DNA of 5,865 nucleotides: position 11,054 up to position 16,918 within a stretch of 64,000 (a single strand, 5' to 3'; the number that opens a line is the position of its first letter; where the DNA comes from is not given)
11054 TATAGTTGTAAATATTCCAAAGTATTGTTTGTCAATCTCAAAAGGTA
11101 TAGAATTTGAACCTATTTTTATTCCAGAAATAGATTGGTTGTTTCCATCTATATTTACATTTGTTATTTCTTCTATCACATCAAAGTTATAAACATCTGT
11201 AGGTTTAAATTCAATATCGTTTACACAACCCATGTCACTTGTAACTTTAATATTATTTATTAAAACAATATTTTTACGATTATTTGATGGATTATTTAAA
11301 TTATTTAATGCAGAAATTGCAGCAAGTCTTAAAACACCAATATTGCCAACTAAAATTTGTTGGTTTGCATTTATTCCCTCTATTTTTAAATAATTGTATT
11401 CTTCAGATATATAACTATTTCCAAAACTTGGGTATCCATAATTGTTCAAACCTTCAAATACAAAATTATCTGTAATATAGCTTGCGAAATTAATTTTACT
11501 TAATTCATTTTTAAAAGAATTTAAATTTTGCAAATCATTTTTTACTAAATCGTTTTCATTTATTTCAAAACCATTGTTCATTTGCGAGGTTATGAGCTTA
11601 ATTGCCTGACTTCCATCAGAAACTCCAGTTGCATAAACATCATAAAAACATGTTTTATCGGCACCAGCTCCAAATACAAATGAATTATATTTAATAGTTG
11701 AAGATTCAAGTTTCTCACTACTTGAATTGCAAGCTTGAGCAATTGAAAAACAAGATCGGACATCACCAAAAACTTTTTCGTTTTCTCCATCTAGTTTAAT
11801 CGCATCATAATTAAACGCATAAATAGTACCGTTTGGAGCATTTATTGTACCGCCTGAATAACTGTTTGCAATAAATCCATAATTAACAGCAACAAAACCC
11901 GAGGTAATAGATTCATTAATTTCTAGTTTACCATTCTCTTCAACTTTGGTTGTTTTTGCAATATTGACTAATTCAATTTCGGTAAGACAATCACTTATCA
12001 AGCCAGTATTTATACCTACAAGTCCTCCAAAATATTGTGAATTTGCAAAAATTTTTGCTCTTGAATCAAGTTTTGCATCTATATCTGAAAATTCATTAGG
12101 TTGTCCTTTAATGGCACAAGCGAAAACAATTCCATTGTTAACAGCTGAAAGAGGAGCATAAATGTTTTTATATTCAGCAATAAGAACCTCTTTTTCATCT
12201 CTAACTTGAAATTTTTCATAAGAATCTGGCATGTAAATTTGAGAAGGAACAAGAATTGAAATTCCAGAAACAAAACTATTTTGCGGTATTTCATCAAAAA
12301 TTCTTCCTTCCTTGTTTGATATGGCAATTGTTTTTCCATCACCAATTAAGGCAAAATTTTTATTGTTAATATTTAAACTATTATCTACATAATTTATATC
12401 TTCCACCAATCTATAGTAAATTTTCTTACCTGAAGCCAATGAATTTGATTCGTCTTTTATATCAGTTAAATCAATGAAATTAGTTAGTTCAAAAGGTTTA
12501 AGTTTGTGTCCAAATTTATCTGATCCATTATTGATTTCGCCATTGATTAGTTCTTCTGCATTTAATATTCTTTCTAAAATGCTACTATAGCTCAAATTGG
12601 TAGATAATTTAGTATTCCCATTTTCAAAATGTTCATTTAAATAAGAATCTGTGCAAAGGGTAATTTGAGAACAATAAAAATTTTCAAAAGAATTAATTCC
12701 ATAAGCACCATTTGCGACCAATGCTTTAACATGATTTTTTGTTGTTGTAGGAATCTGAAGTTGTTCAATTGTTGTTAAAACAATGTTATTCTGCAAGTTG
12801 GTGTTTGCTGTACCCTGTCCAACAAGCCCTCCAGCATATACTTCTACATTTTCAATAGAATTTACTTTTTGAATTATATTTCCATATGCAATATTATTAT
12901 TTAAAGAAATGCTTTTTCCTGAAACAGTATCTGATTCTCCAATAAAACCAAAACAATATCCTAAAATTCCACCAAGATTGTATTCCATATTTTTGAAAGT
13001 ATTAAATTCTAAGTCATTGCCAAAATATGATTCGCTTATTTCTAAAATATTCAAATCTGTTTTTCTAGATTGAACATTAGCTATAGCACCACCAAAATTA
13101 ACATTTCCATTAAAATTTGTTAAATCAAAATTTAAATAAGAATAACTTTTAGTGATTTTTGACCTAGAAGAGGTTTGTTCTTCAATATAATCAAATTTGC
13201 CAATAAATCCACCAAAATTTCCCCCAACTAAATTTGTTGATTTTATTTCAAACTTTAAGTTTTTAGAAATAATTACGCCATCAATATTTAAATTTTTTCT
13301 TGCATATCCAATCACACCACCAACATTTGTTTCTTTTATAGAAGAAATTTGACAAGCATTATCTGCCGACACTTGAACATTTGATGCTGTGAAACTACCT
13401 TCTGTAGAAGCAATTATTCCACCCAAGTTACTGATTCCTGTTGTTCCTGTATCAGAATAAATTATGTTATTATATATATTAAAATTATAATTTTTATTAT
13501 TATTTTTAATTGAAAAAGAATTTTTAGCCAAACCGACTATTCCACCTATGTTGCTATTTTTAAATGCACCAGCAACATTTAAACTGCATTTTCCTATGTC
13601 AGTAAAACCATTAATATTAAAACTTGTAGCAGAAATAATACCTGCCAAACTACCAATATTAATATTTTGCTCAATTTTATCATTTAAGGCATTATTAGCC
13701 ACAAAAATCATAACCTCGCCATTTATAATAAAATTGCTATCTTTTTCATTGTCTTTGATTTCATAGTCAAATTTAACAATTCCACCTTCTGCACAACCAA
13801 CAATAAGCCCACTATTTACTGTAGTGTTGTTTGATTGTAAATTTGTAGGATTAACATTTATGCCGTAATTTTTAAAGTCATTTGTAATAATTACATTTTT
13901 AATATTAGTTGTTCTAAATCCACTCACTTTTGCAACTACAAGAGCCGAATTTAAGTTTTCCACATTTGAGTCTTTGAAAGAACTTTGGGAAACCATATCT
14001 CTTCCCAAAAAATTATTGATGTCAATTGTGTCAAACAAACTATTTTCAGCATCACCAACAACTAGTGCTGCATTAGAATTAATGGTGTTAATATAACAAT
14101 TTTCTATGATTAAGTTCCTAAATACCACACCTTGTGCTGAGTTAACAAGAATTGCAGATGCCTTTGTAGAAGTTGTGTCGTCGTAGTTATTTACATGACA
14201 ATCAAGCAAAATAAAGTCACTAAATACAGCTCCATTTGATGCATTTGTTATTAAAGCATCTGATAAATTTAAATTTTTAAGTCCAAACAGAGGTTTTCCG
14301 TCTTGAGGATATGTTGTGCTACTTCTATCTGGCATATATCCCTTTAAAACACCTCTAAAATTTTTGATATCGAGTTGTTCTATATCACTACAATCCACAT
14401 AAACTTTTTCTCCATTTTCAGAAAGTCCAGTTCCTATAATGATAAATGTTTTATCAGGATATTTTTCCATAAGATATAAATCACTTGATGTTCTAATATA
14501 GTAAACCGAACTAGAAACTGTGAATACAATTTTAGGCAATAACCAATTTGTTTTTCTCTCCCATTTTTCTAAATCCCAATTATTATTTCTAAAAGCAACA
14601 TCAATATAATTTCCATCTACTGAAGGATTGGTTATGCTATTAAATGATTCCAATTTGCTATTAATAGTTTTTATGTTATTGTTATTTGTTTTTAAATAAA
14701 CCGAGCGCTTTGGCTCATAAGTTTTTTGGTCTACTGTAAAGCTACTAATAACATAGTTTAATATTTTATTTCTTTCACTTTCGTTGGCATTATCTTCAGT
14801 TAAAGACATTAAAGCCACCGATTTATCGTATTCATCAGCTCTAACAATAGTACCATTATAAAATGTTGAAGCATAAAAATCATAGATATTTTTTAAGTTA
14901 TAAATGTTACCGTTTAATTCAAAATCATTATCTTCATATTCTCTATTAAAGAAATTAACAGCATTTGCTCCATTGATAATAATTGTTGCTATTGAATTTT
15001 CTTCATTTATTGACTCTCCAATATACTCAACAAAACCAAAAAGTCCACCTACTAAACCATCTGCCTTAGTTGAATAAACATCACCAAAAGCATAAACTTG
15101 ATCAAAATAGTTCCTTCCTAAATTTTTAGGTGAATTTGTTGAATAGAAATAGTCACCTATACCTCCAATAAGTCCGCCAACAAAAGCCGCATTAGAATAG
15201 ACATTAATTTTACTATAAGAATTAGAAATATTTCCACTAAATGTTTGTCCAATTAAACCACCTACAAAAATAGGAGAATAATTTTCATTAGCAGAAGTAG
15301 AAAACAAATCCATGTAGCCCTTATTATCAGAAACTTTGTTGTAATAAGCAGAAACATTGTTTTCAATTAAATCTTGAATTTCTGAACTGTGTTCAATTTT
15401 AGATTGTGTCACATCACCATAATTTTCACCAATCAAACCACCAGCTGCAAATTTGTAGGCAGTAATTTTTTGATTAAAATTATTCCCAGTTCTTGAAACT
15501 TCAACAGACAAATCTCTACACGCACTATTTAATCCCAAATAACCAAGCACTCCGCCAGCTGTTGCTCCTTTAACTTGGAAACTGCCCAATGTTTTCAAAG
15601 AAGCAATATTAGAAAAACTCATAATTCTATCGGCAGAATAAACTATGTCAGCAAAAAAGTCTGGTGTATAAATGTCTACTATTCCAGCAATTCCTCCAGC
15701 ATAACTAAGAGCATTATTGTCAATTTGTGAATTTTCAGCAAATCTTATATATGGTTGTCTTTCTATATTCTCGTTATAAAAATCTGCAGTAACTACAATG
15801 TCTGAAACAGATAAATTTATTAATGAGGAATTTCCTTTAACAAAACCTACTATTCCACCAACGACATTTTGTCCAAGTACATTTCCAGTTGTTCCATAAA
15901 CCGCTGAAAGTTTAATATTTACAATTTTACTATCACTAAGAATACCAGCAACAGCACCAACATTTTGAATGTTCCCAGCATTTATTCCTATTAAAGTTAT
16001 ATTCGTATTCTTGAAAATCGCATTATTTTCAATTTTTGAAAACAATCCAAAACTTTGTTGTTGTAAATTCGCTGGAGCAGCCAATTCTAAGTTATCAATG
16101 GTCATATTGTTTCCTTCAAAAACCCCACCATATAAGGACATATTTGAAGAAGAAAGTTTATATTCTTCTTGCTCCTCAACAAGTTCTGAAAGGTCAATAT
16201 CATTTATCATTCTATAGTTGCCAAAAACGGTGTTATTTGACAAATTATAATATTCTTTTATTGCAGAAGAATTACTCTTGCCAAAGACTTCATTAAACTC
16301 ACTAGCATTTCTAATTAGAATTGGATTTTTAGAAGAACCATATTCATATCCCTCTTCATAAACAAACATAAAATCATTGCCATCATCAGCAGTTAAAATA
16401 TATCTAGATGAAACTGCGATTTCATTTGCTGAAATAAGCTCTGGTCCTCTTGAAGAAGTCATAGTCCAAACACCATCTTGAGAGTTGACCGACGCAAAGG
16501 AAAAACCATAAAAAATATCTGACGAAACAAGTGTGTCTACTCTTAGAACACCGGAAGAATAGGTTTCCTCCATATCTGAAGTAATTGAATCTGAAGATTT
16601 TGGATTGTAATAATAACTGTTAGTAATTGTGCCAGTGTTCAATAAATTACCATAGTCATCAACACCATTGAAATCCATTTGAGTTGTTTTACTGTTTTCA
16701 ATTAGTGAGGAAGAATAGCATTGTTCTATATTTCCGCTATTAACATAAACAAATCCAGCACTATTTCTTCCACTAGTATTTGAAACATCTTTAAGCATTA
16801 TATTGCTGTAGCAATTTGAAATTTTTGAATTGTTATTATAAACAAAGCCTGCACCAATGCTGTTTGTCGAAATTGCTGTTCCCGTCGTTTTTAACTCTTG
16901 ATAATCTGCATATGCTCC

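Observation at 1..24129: Tandem giant lipoprotein locus: one 18.1-kb ORF plus a paralog of at least 5.8 kb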

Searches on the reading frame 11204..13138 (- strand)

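Call 22: search_protein_families(library=pfam, proteins=[window:11204-13138:-], max_evalue=5)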
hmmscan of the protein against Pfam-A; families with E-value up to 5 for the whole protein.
window:11204-13138:- (645 aa): 1 family
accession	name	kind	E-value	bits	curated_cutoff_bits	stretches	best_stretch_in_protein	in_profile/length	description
PF07581.17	Glug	-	0.25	12.3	20.5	1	367-384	2-21/28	The GLUG motif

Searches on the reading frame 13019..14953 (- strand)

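Call 22: search_protein_families(library=pfam, proteins=[window:13019-14953:-], max_evalue=5)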
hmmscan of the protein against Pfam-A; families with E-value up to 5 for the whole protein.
window:13019-14953:- (645 aa): 1 family
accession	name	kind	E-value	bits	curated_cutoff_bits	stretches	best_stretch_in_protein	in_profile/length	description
PF13644.11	DKNYY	-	0.0029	18.7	25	1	69-215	20-138/141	DKNYY family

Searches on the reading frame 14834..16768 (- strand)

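Call 22: search_protein_families(library=pfam, proteins=[window:14834-16768:-], max_evalue=5)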
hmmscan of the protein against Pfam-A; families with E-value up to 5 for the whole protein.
window:14834-16768:- (645 aa): 1 family
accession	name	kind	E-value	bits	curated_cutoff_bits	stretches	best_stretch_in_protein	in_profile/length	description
PF07581.17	Glug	-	0.0014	19.4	20.5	3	502-523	5-27/28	The GLUG motif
